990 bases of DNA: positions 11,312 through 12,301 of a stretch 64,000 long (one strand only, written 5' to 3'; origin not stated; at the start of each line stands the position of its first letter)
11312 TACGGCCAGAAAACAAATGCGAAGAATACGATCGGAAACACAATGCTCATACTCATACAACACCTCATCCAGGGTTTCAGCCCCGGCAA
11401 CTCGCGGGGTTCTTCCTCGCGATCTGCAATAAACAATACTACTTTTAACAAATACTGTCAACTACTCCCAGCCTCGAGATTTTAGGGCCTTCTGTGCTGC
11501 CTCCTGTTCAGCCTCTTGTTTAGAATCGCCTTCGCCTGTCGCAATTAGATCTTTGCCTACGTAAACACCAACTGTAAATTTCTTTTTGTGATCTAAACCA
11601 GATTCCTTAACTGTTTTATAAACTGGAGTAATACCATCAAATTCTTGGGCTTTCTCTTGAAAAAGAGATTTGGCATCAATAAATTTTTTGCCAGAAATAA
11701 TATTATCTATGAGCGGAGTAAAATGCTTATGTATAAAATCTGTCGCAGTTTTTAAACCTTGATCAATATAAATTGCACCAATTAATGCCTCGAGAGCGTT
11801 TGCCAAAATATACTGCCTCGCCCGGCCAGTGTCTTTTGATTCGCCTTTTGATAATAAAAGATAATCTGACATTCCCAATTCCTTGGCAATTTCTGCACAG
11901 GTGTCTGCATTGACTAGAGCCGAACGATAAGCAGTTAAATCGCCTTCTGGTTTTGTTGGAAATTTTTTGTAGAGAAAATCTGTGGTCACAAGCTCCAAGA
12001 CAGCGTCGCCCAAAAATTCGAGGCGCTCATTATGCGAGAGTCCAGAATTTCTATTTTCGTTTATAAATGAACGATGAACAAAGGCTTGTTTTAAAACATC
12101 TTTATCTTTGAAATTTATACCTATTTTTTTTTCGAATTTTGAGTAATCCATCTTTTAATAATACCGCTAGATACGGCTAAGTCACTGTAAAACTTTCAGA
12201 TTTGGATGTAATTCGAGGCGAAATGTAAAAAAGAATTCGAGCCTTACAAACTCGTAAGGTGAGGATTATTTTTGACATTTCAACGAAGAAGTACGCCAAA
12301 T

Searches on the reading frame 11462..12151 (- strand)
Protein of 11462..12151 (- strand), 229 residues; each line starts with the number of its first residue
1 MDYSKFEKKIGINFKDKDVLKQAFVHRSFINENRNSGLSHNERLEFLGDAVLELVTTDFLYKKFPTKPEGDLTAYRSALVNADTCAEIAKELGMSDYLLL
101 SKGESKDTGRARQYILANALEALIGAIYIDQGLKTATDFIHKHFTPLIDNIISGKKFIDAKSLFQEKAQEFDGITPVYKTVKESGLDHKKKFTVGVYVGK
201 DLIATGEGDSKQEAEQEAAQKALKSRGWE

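Call 3: search_protein_families(library=pfam, proteins=[window:11462-12151:-], max_evalue=0.01)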
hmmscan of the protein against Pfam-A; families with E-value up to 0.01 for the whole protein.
window:11462-12151:- (229 aa): 5 families
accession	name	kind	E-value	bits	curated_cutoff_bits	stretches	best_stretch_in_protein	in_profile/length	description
PF14622.11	Ribonucleas_3_3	-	5.6e-40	136.9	35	1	16-145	1-125/128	Ribonuclease-III-like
PF00636.31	Ribonuclease_3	-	1.8e-28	99.7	27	1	42-132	1-102/102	Ribonuclease III domain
PF00035.32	dsrm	-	7.6e-16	58.9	23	1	160-224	1-64/66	Double-stranded RNA binding motif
PF22935.1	RM44_endonuclase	-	5.6e-13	49.6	27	1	6-127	9-139/139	Large ribosomal subunit protein mL44, endonuclease domain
PF24995.1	DSRM_2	-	0.0015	19.4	27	1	189-224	40-75/79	dsRNA binding domain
